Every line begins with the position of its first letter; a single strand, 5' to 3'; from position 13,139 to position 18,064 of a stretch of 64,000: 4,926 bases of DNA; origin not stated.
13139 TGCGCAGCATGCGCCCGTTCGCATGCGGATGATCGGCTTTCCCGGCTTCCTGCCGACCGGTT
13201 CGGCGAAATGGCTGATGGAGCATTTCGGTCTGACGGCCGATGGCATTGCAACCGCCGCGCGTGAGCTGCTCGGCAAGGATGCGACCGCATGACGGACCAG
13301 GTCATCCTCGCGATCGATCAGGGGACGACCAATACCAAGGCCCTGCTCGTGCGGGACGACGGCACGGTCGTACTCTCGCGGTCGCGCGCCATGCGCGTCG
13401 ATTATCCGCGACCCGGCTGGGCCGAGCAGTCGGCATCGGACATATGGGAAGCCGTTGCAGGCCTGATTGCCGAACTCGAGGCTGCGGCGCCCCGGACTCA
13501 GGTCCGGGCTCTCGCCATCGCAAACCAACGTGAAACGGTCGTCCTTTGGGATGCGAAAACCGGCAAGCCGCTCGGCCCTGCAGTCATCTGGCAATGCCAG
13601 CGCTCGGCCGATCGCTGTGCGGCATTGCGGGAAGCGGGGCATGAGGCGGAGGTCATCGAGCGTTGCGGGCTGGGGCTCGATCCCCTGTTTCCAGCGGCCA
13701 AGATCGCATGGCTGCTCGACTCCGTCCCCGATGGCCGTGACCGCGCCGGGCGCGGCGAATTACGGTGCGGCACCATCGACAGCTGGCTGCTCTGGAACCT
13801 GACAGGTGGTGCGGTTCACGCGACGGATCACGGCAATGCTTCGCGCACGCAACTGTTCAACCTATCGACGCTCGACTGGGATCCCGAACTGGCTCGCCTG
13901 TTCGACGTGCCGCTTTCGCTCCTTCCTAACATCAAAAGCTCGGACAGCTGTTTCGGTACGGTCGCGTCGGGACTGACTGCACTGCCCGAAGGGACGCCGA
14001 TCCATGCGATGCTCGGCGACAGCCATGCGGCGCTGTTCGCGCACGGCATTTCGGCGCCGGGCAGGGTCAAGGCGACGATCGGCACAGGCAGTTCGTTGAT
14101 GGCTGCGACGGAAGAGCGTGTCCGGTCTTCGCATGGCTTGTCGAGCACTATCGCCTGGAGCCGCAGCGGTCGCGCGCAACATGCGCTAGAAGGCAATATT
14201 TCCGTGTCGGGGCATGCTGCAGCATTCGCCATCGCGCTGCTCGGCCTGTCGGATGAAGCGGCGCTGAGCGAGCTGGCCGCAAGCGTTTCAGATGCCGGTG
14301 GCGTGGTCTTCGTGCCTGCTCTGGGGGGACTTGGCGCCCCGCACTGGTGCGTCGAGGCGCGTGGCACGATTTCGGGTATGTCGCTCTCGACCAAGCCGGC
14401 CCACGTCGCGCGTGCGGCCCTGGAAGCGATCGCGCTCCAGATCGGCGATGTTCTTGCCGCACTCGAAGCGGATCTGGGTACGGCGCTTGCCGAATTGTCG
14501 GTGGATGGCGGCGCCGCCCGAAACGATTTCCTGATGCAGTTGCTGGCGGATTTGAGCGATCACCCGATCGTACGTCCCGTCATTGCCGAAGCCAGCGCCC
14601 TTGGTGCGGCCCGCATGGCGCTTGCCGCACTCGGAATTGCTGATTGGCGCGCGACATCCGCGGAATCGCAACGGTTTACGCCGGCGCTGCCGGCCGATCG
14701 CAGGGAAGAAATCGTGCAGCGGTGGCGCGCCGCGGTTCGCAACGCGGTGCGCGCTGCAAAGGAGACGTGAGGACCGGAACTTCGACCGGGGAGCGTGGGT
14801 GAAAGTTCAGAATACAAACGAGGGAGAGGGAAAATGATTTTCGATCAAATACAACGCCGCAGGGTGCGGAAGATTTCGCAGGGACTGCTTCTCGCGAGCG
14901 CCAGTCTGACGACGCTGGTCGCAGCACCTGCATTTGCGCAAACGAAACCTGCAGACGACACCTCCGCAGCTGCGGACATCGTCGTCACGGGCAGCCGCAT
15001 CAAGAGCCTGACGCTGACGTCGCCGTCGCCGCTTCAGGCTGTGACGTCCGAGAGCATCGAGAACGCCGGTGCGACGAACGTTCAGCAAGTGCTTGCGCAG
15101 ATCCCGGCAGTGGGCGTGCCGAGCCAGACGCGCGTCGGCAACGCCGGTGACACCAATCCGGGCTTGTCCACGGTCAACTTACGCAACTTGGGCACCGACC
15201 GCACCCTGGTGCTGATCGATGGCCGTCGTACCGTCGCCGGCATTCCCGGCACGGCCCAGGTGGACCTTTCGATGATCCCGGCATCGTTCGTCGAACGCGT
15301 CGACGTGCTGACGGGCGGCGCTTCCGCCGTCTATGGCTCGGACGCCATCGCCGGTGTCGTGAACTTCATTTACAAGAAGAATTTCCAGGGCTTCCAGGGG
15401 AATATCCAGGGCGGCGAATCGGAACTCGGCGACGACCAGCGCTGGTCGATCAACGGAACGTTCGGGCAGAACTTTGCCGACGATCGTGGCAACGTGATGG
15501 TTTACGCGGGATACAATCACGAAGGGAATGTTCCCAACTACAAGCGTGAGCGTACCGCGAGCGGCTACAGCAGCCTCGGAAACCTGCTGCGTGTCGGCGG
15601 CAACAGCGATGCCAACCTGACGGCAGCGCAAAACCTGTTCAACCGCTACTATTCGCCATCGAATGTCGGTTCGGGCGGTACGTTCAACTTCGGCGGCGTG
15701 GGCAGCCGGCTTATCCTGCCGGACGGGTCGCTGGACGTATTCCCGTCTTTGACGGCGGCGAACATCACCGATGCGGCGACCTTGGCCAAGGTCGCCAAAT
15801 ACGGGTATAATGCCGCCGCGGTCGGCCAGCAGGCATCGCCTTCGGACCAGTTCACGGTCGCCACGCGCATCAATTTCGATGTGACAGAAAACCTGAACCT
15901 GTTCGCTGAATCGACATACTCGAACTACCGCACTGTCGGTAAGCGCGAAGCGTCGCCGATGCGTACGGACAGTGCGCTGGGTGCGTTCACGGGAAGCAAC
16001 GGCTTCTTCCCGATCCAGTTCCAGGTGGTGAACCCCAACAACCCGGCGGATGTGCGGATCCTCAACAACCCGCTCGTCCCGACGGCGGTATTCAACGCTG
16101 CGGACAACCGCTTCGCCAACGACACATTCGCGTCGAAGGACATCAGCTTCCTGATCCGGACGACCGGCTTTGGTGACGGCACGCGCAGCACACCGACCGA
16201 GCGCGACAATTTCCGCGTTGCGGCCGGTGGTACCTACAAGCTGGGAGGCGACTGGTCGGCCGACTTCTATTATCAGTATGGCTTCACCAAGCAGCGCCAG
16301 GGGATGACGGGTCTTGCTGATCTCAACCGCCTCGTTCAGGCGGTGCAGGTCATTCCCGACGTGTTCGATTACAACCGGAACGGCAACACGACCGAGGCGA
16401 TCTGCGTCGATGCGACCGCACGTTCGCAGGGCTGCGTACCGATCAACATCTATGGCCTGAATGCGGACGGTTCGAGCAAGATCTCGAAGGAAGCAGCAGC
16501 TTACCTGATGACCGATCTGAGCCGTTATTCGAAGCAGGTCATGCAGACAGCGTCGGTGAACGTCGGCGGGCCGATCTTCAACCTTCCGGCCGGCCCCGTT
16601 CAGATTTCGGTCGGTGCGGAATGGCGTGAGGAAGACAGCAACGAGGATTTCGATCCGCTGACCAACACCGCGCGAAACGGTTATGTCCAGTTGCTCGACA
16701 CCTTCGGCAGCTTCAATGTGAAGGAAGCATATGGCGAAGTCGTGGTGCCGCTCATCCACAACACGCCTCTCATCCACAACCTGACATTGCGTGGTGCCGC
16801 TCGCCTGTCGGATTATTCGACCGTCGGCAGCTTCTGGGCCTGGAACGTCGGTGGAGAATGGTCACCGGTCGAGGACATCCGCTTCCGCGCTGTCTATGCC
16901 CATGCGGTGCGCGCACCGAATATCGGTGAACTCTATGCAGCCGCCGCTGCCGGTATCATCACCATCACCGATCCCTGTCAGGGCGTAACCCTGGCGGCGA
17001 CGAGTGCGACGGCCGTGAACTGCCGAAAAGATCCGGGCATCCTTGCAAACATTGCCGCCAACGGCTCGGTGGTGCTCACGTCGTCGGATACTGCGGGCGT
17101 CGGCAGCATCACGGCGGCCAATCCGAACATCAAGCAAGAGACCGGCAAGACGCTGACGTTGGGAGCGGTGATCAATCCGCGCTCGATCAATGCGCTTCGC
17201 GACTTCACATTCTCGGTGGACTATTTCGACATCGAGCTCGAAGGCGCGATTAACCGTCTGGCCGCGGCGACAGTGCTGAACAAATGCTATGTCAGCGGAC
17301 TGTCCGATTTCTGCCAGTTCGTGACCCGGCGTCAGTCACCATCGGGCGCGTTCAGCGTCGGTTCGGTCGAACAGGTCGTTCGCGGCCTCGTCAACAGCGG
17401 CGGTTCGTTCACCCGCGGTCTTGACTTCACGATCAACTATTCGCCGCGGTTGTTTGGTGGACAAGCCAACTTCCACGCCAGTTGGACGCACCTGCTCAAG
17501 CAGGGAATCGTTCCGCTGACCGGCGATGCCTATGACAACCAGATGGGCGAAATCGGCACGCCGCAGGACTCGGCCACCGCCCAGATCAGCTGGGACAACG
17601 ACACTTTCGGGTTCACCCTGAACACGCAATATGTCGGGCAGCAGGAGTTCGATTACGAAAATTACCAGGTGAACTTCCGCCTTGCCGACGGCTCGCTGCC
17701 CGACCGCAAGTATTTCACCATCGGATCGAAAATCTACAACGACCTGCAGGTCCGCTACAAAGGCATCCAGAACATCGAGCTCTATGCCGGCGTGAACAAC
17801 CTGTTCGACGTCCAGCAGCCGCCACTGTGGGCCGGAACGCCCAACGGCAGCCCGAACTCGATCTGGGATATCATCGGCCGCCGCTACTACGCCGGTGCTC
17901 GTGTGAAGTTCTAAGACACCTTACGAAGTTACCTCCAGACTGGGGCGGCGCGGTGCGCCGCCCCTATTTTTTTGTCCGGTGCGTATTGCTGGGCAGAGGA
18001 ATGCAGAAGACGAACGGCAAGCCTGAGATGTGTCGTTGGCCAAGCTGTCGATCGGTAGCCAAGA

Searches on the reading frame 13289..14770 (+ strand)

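Call 56: search_protein_families(library=pfam, proteins=[window:13289-14770:+], max_evalue=0.001)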
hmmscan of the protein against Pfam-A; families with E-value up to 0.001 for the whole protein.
window:13289-14770:+ (493 aa): 2 families
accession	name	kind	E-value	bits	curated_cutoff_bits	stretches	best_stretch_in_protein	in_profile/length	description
PF00370.27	FGGY_N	-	2.9e-64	217.4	28.8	1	5-250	1-244/245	FGGY family of carbohydrate kinases, N-terminal domain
PF02782.22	FGGY_C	-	2.3e-37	129.1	27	1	261-447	2-197/198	FGGY family of carbohydrate kinases, C-terminal domain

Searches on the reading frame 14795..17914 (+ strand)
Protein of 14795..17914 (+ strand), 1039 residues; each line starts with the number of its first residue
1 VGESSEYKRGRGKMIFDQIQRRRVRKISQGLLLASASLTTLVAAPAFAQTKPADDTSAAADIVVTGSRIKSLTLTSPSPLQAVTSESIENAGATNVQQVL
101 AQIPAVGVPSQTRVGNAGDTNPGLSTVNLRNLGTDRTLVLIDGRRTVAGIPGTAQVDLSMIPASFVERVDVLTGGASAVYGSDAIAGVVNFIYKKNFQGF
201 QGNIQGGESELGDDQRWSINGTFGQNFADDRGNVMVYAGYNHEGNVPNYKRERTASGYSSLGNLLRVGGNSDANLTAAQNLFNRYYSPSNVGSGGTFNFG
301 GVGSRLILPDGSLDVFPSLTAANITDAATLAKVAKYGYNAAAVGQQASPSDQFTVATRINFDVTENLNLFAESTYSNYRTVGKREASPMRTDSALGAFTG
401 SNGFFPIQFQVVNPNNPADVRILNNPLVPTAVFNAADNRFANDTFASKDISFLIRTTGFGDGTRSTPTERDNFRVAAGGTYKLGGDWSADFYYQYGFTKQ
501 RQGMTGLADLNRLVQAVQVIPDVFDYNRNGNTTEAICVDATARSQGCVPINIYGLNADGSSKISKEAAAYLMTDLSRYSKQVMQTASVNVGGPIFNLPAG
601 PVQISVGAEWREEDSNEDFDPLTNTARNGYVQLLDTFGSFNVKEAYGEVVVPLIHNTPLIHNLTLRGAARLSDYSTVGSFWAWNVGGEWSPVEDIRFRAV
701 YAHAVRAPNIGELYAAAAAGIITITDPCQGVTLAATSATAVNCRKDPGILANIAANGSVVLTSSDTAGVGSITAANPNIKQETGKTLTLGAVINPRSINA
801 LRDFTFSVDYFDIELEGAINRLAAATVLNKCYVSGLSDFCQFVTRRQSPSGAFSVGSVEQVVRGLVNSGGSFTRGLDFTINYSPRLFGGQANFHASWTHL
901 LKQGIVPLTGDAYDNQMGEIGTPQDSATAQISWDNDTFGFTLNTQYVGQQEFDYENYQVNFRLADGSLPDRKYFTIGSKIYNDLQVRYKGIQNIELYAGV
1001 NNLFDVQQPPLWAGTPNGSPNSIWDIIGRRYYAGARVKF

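Call 56: search_protein_families(library=pfam, proteins=[window:14795-17914:+], max_evalue=0.001)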
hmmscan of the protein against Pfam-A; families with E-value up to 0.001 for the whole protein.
window:14795-17914:+ (1039 aa): 2 families
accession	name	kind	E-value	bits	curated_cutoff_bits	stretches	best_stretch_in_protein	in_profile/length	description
PF00593.30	TonB_dep_Rec_b-barrel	-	5.5e-29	102.7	27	1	437-1003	29-436/436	TonB dependent receptor-like, beta-barrel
PF07715.20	Plug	-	6.7e-23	81.7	23.9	1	75-188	4-107/107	TonB-dependent Receptor Plug Domain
